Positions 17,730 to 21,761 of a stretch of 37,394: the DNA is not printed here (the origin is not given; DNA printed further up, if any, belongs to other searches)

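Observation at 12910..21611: Bacterial-type AddB-AddA helicase-nuclease operon inside an archaeal gene neighbourhood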

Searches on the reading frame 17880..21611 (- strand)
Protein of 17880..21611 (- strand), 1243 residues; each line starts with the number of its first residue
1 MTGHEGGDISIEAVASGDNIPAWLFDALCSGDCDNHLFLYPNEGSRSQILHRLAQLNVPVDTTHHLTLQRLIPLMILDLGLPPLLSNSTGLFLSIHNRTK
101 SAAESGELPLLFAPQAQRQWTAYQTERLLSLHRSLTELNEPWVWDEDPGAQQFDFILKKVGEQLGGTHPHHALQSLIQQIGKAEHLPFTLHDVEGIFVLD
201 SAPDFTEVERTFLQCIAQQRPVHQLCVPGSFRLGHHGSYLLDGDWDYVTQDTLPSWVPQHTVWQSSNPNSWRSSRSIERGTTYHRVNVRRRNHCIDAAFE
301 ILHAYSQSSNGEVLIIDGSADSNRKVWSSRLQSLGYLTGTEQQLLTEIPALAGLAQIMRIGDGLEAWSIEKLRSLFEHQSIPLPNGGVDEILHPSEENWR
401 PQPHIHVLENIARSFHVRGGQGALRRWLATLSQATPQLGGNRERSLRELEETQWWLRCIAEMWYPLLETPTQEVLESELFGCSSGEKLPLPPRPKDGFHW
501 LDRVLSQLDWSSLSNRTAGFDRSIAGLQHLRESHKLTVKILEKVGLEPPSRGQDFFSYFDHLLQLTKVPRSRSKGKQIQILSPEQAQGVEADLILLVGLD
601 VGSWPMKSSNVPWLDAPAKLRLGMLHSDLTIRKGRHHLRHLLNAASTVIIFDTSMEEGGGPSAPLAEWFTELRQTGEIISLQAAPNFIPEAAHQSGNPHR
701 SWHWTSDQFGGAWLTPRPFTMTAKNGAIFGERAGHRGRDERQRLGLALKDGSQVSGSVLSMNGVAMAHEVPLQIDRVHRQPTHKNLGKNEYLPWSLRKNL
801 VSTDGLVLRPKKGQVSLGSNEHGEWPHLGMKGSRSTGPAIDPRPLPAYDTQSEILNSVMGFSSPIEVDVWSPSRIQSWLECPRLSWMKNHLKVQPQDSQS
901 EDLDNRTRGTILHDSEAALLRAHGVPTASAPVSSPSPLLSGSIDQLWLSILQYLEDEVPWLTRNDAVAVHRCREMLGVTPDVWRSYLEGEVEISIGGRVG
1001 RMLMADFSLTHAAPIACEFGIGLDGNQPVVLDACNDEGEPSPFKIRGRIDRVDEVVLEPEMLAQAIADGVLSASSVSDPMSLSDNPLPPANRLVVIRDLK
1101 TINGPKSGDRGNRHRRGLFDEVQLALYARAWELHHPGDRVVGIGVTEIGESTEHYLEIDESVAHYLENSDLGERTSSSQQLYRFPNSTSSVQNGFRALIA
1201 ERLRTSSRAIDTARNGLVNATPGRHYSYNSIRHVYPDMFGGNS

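Call 6: search_protein_families(library=pfam, proteins=[window:17880-21611:-], max_evalue=0.1)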
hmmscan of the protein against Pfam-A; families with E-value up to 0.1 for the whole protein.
window:17880-21611:- (1243 aa): 1 family
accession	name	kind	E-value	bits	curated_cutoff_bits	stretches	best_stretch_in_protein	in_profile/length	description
PF12705.13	PDDEXK_1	-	3e-10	40.9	22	1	870-1054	2-133/247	PD-(D/E)XK nuclease superfamily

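Call 7: search_protein_families(library=ncbifam, proteins=[window:17880-21611:-], max_evalue=0.1)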
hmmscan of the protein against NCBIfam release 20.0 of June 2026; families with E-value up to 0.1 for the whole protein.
window:17880-21611:- (1243 aa): 1 family
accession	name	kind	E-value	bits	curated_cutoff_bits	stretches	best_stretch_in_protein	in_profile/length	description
TIGR02786.1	addB_alphas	equivalog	1.1e-09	37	486.5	1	546-664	578-694/1024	double-strand break repair protein AddB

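Call 12: find_homologous_proteins(query=window:17880-21611:-, max_evalue=0.001)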
Query window:17880-21611:- (1243 aa): 67 proteins with E <= 0.001 among 8000 candidates.
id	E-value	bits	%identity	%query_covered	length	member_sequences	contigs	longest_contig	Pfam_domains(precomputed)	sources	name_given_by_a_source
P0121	0.0e+0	2571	88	100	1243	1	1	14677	PF12705.14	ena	-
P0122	0.0e+0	2432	83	100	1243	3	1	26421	PF12705.14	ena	-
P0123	0.0e+0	2427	82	100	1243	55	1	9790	PF12705.14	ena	-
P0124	0.0e+0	2384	81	100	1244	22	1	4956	PF12705.14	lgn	-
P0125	0.0e+0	2221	74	100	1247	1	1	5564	PF12705.14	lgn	-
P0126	0.0e+0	2114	72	100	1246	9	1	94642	PF12705.14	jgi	-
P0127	0.0e+0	2108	72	99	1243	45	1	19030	PF12705.14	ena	-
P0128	0.0e+0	2023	71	95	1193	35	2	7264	PF12705.14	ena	-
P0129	0.0e+0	1664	58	99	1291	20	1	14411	PF12705.14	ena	-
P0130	0.0e+0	1662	58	99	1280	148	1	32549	PF12705.14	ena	-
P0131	0.0e+0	1655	57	99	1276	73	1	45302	PF12705.14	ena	-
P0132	0.0e+0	1642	57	99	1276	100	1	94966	PF12705.14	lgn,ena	-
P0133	0.0e+0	1637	58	99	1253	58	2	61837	PF12705.14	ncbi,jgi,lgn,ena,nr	ncbi:MAG: hypothetical protein HOJ60_04695 [Euryarchaeota archaeon]|jgi:hypothetical protein|nr:hypo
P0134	0.0e+0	1626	57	99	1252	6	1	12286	PF12705.14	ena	-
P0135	0.0e+0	1619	57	99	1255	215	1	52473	PF12705.14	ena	-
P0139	0.0e+0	1318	48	100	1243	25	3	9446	PF12705.14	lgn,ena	-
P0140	0.0e+0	1315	48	100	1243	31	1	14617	PF12705.14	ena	-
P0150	8.9e-289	979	40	98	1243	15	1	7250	PF12705.14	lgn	-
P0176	2.3e-246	839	37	99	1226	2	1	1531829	PF12705.14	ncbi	-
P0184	7.1e-153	529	31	97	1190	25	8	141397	PF12705.14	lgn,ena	-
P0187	4.7e-6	42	28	10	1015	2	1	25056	PF12705.14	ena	-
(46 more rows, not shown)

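Call 14: search_solved_structures(query=window:17880-21611:-, max_evalue=1)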
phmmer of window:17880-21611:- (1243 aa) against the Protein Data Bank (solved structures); distinct sequences matched with E-value up to 1: 0.

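Call 17: search_solved_structures(query=A1, max_evalue=1, show_alignments=2)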
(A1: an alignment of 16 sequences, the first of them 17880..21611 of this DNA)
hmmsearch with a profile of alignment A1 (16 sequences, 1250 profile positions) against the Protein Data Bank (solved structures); distinct sequences matched with E-value up to 1: 1.
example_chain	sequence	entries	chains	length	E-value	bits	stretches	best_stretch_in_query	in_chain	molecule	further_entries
4r5q_A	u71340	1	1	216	0.11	13.1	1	854-926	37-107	CRISPR-associated exonuclease, Cas4 family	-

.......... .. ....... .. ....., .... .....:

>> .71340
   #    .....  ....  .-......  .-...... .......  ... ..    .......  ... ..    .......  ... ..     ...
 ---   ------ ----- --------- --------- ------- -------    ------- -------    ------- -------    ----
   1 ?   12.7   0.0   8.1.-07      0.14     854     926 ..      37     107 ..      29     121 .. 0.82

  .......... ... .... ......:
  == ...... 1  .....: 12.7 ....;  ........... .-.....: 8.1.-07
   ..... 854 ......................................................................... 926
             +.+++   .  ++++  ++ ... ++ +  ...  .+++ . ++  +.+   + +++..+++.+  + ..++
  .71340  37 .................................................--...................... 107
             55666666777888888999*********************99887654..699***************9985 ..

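Call 19: find_related_loci(query=A1, collection=genome_contigs, flank=10000)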
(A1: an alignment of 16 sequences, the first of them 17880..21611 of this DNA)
Query A1 (1243 aa) in genome_contigs; peptide patterns used: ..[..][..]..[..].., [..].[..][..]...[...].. (x = any residue, [..] = any of these).
457 stretches matched a pattern; 370 encode a relative of the query (tblastn E <= 1e-3); the best 80 are kept; 79 distinct loci.
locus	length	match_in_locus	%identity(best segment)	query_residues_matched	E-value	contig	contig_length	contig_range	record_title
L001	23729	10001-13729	83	1-1243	0e+0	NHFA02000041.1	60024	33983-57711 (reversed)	MAG: Euryarchaeota archaeon TMED99 47050, whole genome shotgun sequence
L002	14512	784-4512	81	1-1243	0e+0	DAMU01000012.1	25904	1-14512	MAG TPA_asm: Euryarchaeota archaeon UBA91 UBA91_contig_75757, whole genome shotgun sequence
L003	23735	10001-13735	72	1-1242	0e+0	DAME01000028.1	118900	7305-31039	MAG TPA_asm: Euryarchaeota archaeon UBA88 UBA88_contig_2126, whole genome shotgun sequence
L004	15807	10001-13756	71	1-1243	0e+0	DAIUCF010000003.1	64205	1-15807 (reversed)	MAG TPA_asm: Candidatus Poseidoniaceae archaeon isolate CTOTU8138 NODE_152_length_64205_cov_12.698862, whole genome shot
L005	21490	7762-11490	71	1-1243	0e+0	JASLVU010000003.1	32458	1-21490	MAG: Candidatus Poseidoniaceae archaeon isolate ETNP17_MAG_7 NODE_3_length_32458_cov_2.718940, whole genome shotgun sequ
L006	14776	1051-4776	58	9-1242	0e+0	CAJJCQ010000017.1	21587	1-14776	uncultured Candidatus Poseidoniales archaeon isolate FRAM18_bin097 genome assembly, contig: FRAM17_bin097-17, whole geno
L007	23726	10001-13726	58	9-1242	0e+0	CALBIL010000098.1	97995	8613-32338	MAG TPA_asm: uncultured euryarchaeote isolate ERR2206762_bin.189_CONCOCT_v1.1_MAG genome assembly, contig: ERZ887853.37,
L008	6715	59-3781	58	5-1236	0e+0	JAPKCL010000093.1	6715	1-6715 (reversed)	MAG: Candidatus Poseidoniaceae archaeon isolate ANT-63 NODE_6312_length_6715_cov_6.359159, whole genome shotgun sequence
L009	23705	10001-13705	57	9-1236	0e+0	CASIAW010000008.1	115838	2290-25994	MAG: Candidatus Poseidoniaceae archaeon isolate FRAM_WSC20_S26_SRF_bin_100_1 genome assembly, contig: FRAM_WSC20_S26_SW_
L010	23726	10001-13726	57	9-1242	0e+0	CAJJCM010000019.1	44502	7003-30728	uncultured Candidatus Poseidoniales archaeon isolate FRAM18_bin092 genome assembly, contig: FRAM17_bin092-19, whole geno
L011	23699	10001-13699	57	9-1236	0e+0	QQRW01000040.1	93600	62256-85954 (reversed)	MAG: Candidatus Poseidoniales archaeon isolate bin_112 U_43171-40, whole genome shotgun sequence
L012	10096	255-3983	58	9-1242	0e+0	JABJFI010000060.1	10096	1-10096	MAG: Methanobacteriota archaeon isolate SI074_bin121 k141_2037441, whole genome shotgun sequence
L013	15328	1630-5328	57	9-1236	0e+0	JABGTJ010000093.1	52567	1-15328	MAG: Methanobacteriota archaeon isolate SI034_bin128 k141_611390, whole genome shotgun sequence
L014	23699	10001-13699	57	9-1236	0e+0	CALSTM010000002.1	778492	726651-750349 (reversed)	MAG: Candidatus Poseidoniaceae archaeon isolate W_MB9_1 genome assembly, contig: contig_6995_partial_0_778492_W_MB9, who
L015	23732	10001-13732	58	7-1242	0e+0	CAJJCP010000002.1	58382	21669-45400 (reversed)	uncultured Candidatus Poseidoniales archaeon isolate FRAM18_bin100 genome assembly, contig: FRAM17_bin100-2, whole genom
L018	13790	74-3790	48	5-1243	0e+0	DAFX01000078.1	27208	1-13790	MAG TPA_asm: Euryarchaeota archaeon UBA433 UBA433_contig_2021, whole genome shotgun sequence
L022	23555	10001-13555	48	60-1243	0e+0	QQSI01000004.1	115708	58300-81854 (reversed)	MAG: Candidatus Poseidoniales archaeon isolate bin_35 U_43220-4, whole genome shotgun sequence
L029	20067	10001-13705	72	9-1243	0e+0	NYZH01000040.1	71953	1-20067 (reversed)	MAG: Methanobacteriota archaeon isolate ARS60 10987, whole genome shotgun sequence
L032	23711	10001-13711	49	9-1243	0e+0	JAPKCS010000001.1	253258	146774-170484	MAG: Candidatus Poseidoniaceae archaeon isolate ANT-70 NODE_2_length_253258_cov_16.196629, whole genome shotgun sequence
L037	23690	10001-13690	47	9-1241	0e+0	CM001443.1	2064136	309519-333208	MAG: uncultured Candidatus Poseidoniales archaeon isolate MG-II chromosome, whole genome shotgun sequence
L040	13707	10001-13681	41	9-1233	0e+0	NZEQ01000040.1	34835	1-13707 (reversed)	MAG: Verrucomicrobiales bacterium isolate ARS100 6669, whole genome shotgun sequence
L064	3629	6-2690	48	356-1243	0e+0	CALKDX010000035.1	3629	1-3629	MAG: Candidatus Poseidoniaceae archaeon isolate S4_Bin_Bin_159_sub_1 genome assembly, contig: c_000000545250, whole geno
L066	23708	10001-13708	48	9-1243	0e+0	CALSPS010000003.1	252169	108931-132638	MAG: Candidatus Poseidoniaceae archaeon isolate C_MB351 genome assembly, contig: contig_4277_C_MB351, whole genome shotg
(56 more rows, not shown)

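Call 35: search_protein_families(library=ncbifam, proteins=[P0187, P0184, P0176], max_evalue=0.01)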
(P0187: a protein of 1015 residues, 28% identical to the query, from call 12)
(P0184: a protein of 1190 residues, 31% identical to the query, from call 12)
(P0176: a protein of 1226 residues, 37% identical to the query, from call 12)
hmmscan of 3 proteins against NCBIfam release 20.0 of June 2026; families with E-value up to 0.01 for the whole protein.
P0187 (1015 aa): 2 families
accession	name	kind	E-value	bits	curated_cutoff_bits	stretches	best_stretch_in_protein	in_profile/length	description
TIGR02786.1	addB_alphas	equivalog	1.7e-279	930.2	486.5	1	17-1006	1-1023/1024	double-strand break repair protein AddB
TIGR03623.1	TIGR03623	subfamily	7.6e-16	57.5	299.6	1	546-915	412-783/876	probable DNA repair protein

P0184 (1190 aa): 1 family
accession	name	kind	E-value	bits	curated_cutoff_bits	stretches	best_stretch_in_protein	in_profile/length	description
TIGR03623.1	TIGR03623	subfamily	0.0062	14.8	299.6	0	268-325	198-255/876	probable DNA repair protein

P0176 (1226 aa): 2 families
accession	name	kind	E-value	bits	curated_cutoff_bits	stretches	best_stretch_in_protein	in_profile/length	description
TIGR02786.1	addB_alphas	equivalog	7e-08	31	486.5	1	515-638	558-680/1024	double-strand break repair protein AddB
TIGR00372.1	cas4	equivalog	8.2e-06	25.8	65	0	867-939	8-75/180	CRISPR-associated protein Cas4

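Call 46: predict_structure(alignment_id=A3)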
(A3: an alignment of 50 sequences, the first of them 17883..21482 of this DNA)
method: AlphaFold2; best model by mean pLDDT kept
length: 1200 residues; sequences in the alignment: 50
mean_pLDDT: 85.2   pTM: 0.61
mean pLDDT of the five models: 85.2, 83.5, 80.9, 80.4, 80.2
residues with pLDDT >= 90: 522; 70-90: 564; 50-70: 94; < 50: 20
segments of 3 or more residues with pLDDT < 50: 852-859, 1189-1200
pLDDT, mean of each block of 10 residues (from residue 1): 76 75 84 91 91 93 83 77 93 88 85 93 92 90 86 80 87 87 60 57 67 76 70 88 90 91 88 91 83 72 88 90 87 83 87 91 83 73 89 71 93 95 91 91 92 93 88 73 91 93 91 92 78 81 89 93 86 84 82 90 94 86 90 87 90 83 78 83 80 79 81 78 83 89 91 92 91 87 91 93 89 84 89 92 79 41 73 92 88 90 93 77 71 88 88 93 94 90 86 92 94 94 93 88 90 90 73 94 96 94 90 94 91 90 75 94 95 87 60 33
secondary structure, 60 per line:
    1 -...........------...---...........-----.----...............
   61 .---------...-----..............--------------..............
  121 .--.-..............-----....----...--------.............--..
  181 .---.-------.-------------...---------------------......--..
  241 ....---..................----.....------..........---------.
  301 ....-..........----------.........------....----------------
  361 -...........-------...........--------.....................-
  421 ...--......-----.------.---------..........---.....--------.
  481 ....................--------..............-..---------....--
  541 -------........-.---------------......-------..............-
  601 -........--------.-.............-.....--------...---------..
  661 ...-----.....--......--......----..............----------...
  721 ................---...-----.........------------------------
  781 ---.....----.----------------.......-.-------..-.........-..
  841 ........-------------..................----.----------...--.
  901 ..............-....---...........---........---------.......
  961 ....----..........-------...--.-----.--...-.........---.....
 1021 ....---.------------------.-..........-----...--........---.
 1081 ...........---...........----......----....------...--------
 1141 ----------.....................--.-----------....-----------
elements in order (helices of 4 or more, strands of 3 or more residues): H2-12 H25-35 H46-61 H79-92 H107-121 H126-139 H145-148 E153-155 H164-176 E179-181 H231-236 E239-244 H248-265 E270-274 H281-290 H306-315 H326-334 H341-344 H362-372 H380-390 H399-419 H426-431 H454-463 H467-471 H480-500 H509-522 E535-538 E548-555 H573-578 H586-599 E602-609 H620-632 H634-638 E659-663 E669-673 E676-681 E684-689 H694-707 H718-736 E748-750 H751-756 E784-788 H810-816 H829-837 H839-848 H862-879 H900-914 H916-919 H923-933 H937-944 H954-964 E969-978 E986-988 E1000-1002 E1004-1012 H1016-1024 E1049-1058 H1069-1076 H1080-1091 E1095-1105 E1110-1115 H1120-1123 E1130-1132 H1151-1171 H1186-1189
